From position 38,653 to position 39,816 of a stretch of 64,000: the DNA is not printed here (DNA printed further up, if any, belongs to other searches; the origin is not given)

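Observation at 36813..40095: Tightly overlapping six-gene operon of unknown proteins including an LRR-like repeat protein and a putative PD-(D/E)xK-fold protein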

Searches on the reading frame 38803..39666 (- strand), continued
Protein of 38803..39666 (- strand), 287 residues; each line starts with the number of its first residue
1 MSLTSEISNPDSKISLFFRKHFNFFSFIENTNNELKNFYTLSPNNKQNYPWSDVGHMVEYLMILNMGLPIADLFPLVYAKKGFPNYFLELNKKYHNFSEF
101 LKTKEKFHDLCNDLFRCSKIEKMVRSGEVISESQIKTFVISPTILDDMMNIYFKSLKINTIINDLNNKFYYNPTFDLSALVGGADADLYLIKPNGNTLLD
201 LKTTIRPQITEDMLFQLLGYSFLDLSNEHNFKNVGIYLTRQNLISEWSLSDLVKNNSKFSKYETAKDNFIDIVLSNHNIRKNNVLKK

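Call 26: find_related_loci(query=A2, collection=genome_contigs, flank=8000)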
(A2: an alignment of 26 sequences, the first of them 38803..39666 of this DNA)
Query A2 (287 aa) in genome_contigs; peptide patterns used: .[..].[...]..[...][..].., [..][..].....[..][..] (x = any residue, [..] = any of these).
350 stretches matched a pattern; 229 encode a relative of the query (tblastn E <= 1e-3); the best 80 are kept; 80 distinct loci.
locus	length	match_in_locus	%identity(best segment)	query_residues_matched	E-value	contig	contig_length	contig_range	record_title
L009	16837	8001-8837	28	1-255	5e-23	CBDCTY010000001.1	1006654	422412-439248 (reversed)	MAG: Dehalococcoidia bacterium isolate 8d763e54-a689-437c-9121-06e6f54ce659 genome assembly, contig: contig_1, whole gen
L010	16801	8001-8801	29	11-253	2e-22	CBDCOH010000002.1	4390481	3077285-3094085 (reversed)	MAG: Candidatus Spongiisociaceae bacterium isolate c8dab69f-a0b8-46d1-84ea-4e70fa3c0124 genome assembly, contig: contig_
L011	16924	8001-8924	27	1-276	3e-25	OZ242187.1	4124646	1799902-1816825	MAG: Candidatus Aldehydirespiratoraceae bacterium isolate 61e8bfbb-40aa-4858-aaa5-c73b4985a48d genome assembly, chromoso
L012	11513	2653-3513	26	2-261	5e-22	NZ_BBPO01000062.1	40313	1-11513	Streptacidiphilus neutrinimicus strain NBRC 100921, whole genome shotgun sequence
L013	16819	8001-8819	26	1-249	2e-21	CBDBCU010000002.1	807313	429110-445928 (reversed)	MAG: Dehalococcoidia bacterium isolate b7e64017-226b-4aac-beac-0e83de6cf32f genome assembly, contig: contig_2, whole gen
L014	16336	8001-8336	42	165-277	2e-21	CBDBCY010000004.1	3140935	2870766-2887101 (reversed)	MAG: Acidimicrobiia bacterium isolate 5869b7e0-be7e-4f88-8776-9a9c90231507 genome assembly, contig: contig_4, whole geno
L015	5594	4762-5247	34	121-273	8e-21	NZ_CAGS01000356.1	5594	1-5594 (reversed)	Nitrolancea hollandica Lb, whole genome shotgun sequence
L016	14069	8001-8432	36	121-257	1e-20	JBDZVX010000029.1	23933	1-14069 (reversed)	MAG: Thermomicrobia bacterium isolate PE_soil7 NODE_554_length_23933, whole genome shotgun sequence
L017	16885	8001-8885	24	1-269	6e-20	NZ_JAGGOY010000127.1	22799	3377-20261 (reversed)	Streptomyces sp. ISL-87 ISL87_128, whole genome shotgun sequence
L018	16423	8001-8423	31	118-255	6e-20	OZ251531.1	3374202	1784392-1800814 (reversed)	MAG: Dehalococcoidia bacterium isolate dbfc7836-c0f4-4258-ad9f-d4e7c961b2d4 genome assembly, chromosome: 1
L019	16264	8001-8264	45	172-267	9e-20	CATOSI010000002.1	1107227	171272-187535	MAG: uncultured Dehalococcoidia bacterium isolate 741b7de0-5fbb-4305-b724-e82bd623809b genome assembly, contig: contig_2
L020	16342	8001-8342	41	165-281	1e-19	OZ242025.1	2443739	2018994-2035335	MAG: Dehalococcoidia bacterium isolate 154789fe-1cbe-4e12-9e25-a4d867c0b0dd genome assembly, chromosome: 1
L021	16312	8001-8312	41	145-254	2e-19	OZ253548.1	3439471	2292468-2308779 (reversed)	MAG: Dehalococcoidia bacterium isolate 601e0476-adb4-49b6-be5a-42d8628e722d genome assembly, chromosome: 1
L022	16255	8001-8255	46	165-253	6e-20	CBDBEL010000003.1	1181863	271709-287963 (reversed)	MAG: Candidatus Aldehydirespirator sp. isolate 42010ebb-ea2b-4a2b-9d13-79554d05c50f genome assembly, contig: contig_3, w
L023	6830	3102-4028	24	1-284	5e-19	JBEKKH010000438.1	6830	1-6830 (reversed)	MAG: Streptosporangiaceae bacterium isolate SPRUCE 342 SPRUCE_342_438, whole genome shotgun sequence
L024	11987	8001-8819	27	1-257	9e-19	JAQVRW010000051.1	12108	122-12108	MAG: Candidatus Zixiibacteriota bacterium isolate STF1_26 NODE_15834_length_12108_cov_2.725482_Sandtown_F1, whole genome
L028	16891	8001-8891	26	1-273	2e-23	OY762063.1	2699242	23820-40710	MAG: Dehalococcoidia bacterium isolate 5405c63e-44e1-4988-9b68-fe709a885d54 genome assembly, chromosome: 1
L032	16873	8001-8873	27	1-255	1e-17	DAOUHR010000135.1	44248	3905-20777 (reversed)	MAG TPA_asm: Dehalococcoidia bacterium isolate S16_99 k189_249664, whole genome shotgun sequence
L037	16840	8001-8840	24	2-255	4e-17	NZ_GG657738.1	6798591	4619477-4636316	Micromonospora sp. ATCC 39149 supercont1.1, whole genome shotgun sequence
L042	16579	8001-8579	28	68-267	2e-16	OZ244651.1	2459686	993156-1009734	MAG: Nitrosopumilus sp. isolate 512536c4-dc7c-46e5-b490-a406bae5c013 genome assembly, chromosome: 1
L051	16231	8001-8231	46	172-251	9e-16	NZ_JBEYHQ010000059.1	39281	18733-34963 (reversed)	Streptomyces sp. NPDC006975 NPDC006975_15_E12.ctg-0059, whole genome shotgun sequence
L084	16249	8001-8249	42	172-257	2e-13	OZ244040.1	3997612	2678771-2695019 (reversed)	MAG: Pseudomonadales bacterium isolate 00d0c908-70e7-49bf-9df5-6506a71f4a6f genome assembly, chromosome: 1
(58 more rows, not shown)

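Call 31: predict_structure(alignment_id=A1)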
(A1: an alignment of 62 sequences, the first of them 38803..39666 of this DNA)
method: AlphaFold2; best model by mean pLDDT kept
length: 287 residues; sequences in the alignment: 62
mean_pLDDT: 96.1   pTM: 0.91
mean pLDDT of the five models: 96.1, 95.8, 95.7, 95.7, 95.6
residues with pLDDT >= 90: 273; 70-90: 12; 50-70: 2; < 50: 0
segments of 3 or more residues with pLDDT < 50: none
pLDDT, mean of each block of 10 residues (from residue 1): 94 98 98 96 97 98 96 96 97 96 97 98 95 97 98 97 95 95 94 96 97 98 97 98 98 98 98 92 74
secondary structure, 60 per line:
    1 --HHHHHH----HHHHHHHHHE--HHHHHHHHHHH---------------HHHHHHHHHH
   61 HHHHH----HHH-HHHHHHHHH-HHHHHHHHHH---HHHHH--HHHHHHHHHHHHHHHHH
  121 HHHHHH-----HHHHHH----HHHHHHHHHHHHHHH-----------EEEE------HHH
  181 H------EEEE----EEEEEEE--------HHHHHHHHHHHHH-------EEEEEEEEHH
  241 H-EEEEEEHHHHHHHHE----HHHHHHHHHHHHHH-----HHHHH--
elements in order: H3-8 H13-21 H25-35 H51-65 H74-82 H84-93 H97-101 H104-126 H132-137 H142-156 E168-171 H178-181 E188-191 E196-202 H211-223 E231-238 E243-248 H249-256 H262-275 H281-285

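Call 36: search_protein_families(library=pfam, proteins=[L037:6471-8990:+, L012:1177-3591:+, L051:7245-8522:+, L018:7218-8543:+, L010:7923-8975:+, L042:7686-8591:+, L084:7155-8318:+, L009:8001-8921:+], max_evalue=0.01)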
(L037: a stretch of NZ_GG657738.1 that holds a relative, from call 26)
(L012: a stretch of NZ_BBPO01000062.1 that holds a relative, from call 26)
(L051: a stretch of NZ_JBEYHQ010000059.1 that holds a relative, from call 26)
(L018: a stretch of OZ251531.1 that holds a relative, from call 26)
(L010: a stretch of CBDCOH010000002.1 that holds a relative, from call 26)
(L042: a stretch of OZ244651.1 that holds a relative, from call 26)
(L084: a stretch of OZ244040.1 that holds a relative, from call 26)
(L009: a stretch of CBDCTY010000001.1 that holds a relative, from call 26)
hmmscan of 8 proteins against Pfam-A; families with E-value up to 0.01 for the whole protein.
L037:6471-8990:+ (839 aa): 7 families
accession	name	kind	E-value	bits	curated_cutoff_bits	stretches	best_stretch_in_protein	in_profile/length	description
PF00580.27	UvrD-helicase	-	2.2e-15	57.5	23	1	25-261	5-259/271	UvrD/REP helicase N-terminal domain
PF13245.12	AAA_19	-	2.3e-09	38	25.1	1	27-256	3-132/134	AAA domain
PF13538.12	UvrD_C_2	-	6.5e-08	32.8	27.4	1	424-479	2-49/52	UvrD-like helicase C-terminal domain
PF13604.12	AAA_30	-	1e-06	29.1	27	1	22-101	3-82/191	AAA domain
PF13361.12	UvrD_C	-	5.3e-06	26.5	25.6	1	420-479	284-343/350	UvrD-like helicase C-terminal domain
PF02562.22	PhoH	-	0.003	17.5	27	0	215-254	117-159/205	PhoH-like protein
PF01443.25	Viral_helicase1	-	0.0039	17.5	21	0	214-291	55-130/228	Viral superfamily 1 RNA helicase core domain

L012:1177-3591:+ (804 aa): 5 families
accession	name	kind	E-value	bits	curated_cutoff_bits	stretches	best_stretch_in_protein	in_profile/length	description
PF00580.27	UvrD-helicase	-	1.6e-14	54.7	23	1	8-245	4-259/271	UvrD/REP helicase N-terminal domain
PF13245.12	AAA_19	-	2.7e-08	34.5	25.1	1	18-240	10-132/134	AAA domain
PF13361.12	UvrD_C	-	3.4e-07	30.4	25.6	1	406-463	285-343/350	UvrD-like helicase C-terminal domain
PF13538.12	UvrD_C_2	-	8.7e-07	29.2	27.4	1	408-463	2-49/52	UvrD-like helicase C-terminal domain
PF13604.12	AAA_30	-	5.6e-06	26.7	27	1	7-80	4-80/191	AAA domain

L051:7245-8522:+ (425 aa): 0 families

L018:7218-8543:+ (441 aa): 0 families

L010:7923-8975:+ (350 aa): 0 families

L042:7686-8591:+ (301 aa): 0 families

L084:7155-8318:+ (387 aa): 0 families

L009:8001-8921:+ (306 aa): 1 family
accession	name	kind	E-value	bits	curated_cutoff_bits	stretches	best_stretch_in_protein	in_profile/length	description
PF07626.16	PSD3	-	0.0029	18.5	23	0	7-33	6-32/65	Protein of unknown function (DUF1587)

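Call 42: find_encoding_contigs(protein=P0002, flank=5000, max_places=3)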
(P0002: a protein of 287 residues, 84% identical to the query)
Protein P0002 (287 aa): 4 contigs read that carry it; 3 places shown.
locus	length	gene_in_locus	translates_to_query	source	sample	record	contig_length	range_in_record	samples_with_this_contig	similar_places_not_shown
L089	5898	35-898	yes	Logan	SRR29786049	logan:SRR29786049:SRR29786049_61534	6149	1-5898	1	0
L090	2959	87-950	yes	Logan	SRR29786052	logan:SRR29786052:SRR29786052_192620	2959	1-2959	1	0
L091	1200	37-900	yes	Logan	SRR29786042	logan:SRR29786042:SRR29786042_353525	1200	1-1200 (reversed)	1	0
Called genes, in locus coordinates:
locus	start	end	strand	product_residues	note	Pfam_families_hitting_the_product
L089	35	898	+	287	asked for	-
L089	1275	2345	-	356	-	-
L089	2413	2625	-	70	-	-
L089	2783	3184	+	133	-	-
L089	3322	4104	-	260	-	-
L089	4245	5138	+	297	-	-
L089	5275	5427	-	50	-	-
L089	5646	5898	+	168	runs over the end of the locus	?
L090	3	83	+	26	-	?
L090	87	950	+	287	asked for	-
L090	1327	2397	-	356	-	-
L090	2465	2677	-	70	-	-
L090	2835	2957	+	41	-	?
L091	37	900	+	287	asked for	-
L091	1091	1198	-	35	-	?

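Call 43: find_encoding_contigs(protein=P0003, flank=8000, max_places=2)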
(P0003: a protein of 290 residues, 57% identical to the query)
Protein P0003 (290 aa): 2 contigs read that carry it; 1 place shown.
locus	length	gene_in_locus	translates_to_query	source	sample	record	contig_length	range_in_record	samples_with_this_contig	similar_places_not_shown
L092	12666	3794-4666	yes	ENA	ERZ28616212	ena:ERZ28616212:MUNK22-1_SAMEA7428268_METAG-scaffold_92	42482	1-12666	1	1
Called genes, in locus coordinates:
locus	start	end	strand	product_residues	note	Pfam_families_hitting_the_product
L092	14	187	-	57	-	-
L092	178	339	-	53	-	-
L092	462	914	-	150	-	-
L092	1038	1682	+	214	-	PF00085:Thioredoxin (faint), PF01323:DSBA (faint)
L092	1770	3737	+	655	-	PF11845:Tll0287-like, PF00989:PAS, PF13426:PAS_9, PF08447:PAS_3 (weak), PF02518:HATPase_c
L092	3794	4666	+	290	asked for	-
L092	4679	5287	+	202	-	PF01066:CDP-OH_P_transf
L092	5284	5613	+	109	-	-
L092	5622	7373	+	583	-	PF00561:Abhydrolase_1 (weak), PF12146:Hydrolase_4, PF12147:Methyltransf_20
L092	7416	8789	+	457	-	PF01569:PAP2, PF00782:DSPc (weak), PF22785:Tc-R-P (weak)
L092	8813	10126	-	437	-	PF05406:WGR, PF00644:PARP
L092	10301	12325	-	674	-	PF17201:Cache_3-Cache_2, PF02743:dCache_1 (weak), PF06103:DUF948 (faint), PF17202:sCache_3_3, PF08269:dCache_2, PF00015:MCPsignal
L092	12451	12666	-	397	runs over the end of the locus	PF09511:RNA_lig_T4_1, PF20819:T4_Rnl1_C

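Call 44: find_encoding_contigs(protein=P0007, flank=8000, max_places=2)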
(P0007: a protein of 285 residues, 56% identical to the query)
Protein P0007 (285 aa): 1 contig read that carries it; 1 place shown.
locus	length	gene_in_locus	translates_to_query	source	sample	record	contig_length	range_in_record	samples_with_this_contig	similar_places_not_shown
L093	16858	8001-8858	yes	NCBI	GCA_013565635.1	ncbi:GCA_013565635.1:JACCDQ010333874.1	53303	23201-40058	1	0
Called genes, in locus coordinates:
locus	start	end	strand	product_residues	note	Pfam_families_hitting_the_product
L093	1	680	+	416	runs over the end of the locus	PF02812:ELFV_dehydrog_N, PF00208:ELFV_dehydrog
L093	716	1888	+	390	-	PF01266:DAO, PF03486:HI0933_like (faint), PF07992:Pyr_redox_2 (faint), PF13450:NAD_binding_8, PF21799:MurD-like_N (weak)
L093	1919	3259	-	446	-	PF01595:CNNM, PF00571:CBS (faint), PF03471:CorC_HlyC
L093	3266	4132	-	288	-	PF19420:DDAH_eukar, PF02274:ADI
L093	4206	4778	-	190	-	PF13456:RVT_3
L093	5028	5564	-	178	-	-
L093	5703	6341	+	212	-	-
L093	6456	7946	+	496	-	PF00989:PAS, PF13188:PAS_8 (weak), PF08447:PAS_3, PF13426:PAS_9, PF13581:HATPase_c_2 (faint), PF02518:HATPase_c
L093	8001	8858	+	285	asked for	-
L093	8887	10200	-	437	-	PF05406:WGR, PF00644:PARP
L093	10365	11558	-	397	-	PF20819:T4_Rnl1_C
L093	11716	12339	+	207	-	-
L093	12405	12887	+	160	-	PF13302:Acetyltransf_3, PF00583:Acetyltransf_1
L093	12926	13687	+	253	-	PF00583:Acetyltransf_1 (faint)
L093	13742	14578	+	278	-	-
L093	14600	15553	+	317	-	PF03851:UvdE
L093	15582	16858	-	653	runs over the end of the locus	-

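Call 74: search_protein_families(library=ncbifam, proteins=[window:38803-39666:-], max_evalue=0.05)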
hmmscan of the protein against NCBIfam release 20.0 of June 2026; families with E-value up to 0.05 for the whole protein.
window:38803-39666:- (287 aa): 0 families

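Call 78: search_protein_families(library=pfam, proteins=[L013:6050-7882:+, L013:3694-6276:+, L013:8959-9588:+, L011:7112-7903:+, L011:8951-9322:+, L028:6415-7896:-, L028:8933-9679:-, L024:7148-7801:+, L024:8974-10434:-, L032:6992-7894:+], max_evalue=0.001)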
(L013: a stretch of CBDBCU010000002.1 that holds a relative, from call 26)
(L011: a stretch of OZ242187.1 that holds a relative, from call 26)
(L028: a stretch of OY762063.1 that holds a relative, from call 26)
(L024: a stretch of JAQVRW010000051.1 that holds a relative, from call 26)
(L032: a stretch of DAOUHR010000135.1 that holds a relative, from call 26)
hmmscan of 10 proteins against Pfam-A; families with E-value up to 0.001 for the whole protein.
L013:6050-7882:+ (610 aa): 8 families
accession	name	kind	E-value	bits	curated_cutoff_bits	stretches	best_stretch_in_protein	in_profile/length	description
PF13481.12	AAA_25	-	1.9e-15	57.5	27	1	200-355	9-194/195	AAA domain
PF06745.19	ATPase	-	2.9e-10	40.4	26.6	1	212-275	7-71/231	KaiC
PF05362.19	Lon_C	-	1.2e-08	35.2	21.1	1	500-574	109-183/205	Lon protease (S16) C-terminal proteolytic domain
PF13541.12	ChlI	-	8e-08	32.6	27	1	478-562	35-120/121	Subunit ChlI of Mg-chelatase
PF03796.21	DnaB_C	-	2e-06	27.8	27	1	213-270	9-66/255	DnaB-like helicase C terminal domain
PF13191.12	AAA_16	-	6.1e-06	27.3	32.6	1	212-262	15-62/167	AAA ATPase domain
PF25199.1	nSTAND_NTPase5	-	0.00038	20.8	34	1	225-268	42-86/145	Novel STAND NTPase 5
PF13401.12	AAA_22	-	0.00063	20.5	27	0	225-319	6-97/130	AAA domain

L013:3694-6276:+ (860 aa): 29 families (the best 25 are shown)
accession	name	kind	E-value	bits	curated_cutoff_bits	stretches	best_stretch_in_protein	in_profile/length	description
PF07724.20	AAA_2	-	2.5e-68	229.8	27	1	562-737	2-165/166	AAA domain (Cdc48 subfamily)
PF02861.25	Clp_N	-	7.9e-39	132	20.7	2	41-89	1-49/53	Clp amino terminal domain, pathogenicity island component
PF17871.7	AAA_lid_9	-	1.2e-30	105.9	22.8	1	368-469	1-102/104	AAA lid domain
PF10431.15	ClpB_D2-small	-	5.1e-29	100.6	21.9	1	744-822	1-79/81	C-terminal, D2-small domain, of ClpB protein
PF00004.35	AAA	-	5.6e-25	88.7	21.2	2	230-341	2-109/131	ATPase family associated with various cellular activities (AAA)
PF07728.20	AAA_5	-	1e-16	61.6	22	1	567-686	3-124/139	AAA domain (dynein-related subfamily)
PF13401.12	AAA_22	-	1.2e-12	48.7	27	1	224-324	3-110/130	AAA domain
PF13191.12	AAA_16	-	1.3e-12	49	32.6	1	207-253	2-51/167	AAA ATPase domain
PF00158.32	Sigma54_activat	-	2.5e-09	37.5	20.2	1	566-668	25-126/168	Sigma-54 interaction domain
PF06414.18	Zeta_toxin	-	1.1e-08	35.2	22.3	1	556-606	10-58/199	Zeta toxin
PF05621.17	TniB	-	5.6e-08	32.9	22.4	1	212-365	21-185/189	Bacterial TniB protein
PF13173.12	AAA_14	-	4.3e-07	30.4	27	0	230-311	6-76/129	AAA domain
PF01637.24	ATPase_2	-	2.7e-06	27.8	33.2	0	210-250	4-44/225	ATPase domain predominantly from Archaea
PF02151.25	UVR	-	1.1e-05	25.4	21.5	1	444-475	3-34/36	UvrB/uvrC motif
PF05272.17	VapE-like_dom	-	4.2e-05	23.5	25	0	348-401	152-210/217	Virulence-associated protein E-like domain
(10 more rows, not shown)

L013:8959-9588:+ (209 aa): 1 family
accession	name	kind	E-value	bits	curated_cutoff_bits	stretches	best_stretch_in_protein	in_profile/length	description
PF00565.23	SNase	-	6.6e-15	55.9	21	1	47-149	1-107/107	Staphylococcal nuclease homologue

L011:7112-7903:+ (263 aa): 3 families
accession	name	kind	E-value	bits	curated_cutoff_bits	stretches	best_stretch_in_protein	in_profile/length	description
PF13460.12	NAD_binding_10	-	5.8e-25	88.7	27.2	1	7-202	1-183/184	NAD(P)H-binding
PF01370.27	Epimerase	-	1.4e-06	28.4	20.9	1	3-108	1-117/240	NAD dependent epimerase/dehydratase family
PF05368.20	NmrA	-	0.00011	22.4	27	1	2-102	4-103/298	NmrA-like family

L011:8951-9322:+ (123 aa): 0 families

L028:6415-7896:- (493 aa): 0 families

L028:8933-9679:- (248 aa): 2 families
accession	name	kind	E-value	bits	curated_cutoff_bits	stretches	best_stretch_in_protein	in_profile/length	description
PF02195.25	ParB_N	-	2.2e-20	72.9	26.3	1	2-100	2-95/95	ParB N-terminal domain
PF17762.8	HTH_ParB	-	1.5e-06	28.7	22.6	1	103-181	2-79/102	ParB HTH domain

L024:7148-7801:+ (217 aa): 0 families

L024:8974-10434:- (486 aa): 2 families
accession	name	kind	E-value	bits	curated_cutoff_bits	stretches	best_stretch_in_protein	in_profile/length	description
PF02687.27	FtsX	-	6.6e-22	78.3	25.5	1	355-479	2-120/120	FtsX-like permease C-terminal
PF12704.14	MacB_PCD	-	7.4e-14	53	27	1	21-175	1-144/207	MacB-like periplasmic core domain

L032:6992-7894:+ (300 aa): 2 families
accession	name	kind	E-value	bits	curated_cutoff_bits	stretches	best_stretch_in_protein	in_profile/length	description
PF04002.20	RadC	-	4.8e-43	146.4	22.1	1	176-296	1-120/121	RadC-like JAB domain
PF20582.4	UPF0758_N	-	1.7e-24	86.1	27.1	1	77-153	2-77/77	UPF0758 N-terminal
